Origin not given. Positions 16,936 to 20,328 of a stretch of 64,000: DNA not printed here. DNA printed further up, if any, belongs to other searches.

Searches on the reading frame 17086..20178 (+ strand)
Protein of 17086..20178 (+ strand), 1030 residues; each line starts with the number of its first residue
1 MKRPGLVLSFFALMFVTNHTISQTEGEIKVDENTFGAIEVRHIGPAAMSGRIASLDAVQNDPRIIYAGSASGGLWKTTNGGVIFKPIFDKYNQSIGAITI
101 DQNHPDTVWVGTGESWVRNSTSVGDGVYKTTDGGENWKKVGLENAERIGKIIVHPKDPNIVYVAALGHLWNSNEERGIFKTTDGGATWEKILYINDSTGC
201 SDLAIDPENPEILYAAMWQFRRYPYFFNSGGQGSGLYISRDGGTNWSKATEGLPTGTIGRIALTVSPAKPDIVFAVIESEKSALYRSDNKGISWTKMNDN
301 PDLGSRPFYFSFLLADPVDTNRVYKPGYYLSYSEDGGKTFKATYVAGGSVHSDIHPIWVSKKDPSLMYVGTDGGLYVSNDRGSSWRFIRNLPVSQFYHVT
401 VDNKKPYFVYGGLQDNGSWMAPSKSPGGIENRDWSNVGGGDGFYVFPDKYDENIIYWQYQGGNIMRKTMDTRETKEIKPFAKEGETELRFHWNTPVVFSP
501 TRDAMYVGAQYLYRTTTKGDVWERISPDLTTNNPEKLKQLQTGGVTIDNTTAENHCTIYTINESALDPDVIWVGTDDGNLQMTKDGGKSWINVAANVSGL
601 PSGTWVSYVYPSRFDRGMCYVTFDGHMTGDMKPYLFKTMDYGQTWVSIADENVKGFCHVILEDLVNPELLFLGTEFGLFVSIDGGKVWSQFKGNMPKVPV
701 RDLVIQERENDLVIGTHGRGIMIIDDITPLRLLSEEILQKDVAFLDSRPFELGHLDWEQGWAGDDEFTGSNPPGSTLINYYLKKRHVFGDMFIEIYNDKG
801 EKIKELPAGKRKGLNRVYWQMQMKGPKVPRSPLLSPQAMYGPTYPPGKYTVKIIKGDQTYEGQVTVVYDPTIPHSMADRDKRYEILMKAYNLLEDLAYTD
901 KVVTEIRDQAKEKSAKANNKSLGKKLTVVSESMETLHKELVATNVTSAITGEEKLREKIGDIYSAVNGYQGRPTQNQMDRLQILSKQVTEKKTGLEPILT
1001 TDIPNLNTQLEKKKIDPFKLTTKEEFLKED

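Call 18: search_protein_families(library=ncbifam, proteins=[window:17086-20178:+])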
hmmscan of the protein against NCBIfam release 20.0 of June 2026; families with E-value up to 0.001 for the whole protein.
window:17086-20178:+ (1030 aa): 3 families
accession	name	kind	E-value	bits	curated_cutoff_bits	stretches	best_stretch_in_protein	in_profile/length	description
NF045728.1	glycosyl_F510_1955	equivalog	5.2e-40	137.3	175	4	174-303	70-179/246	F510_1955 family glycosylhydrolase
NF047818.1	LIC11996_lipo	equivalog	6.7e-08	32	350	0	613-650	320-359/422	LIC11996 family lipoprotein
NF010237.0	PRK13684.1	equivalog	1.6e-06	27.4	326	0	567-592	269-294/334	photosynthesis system II assembly factor Ycf48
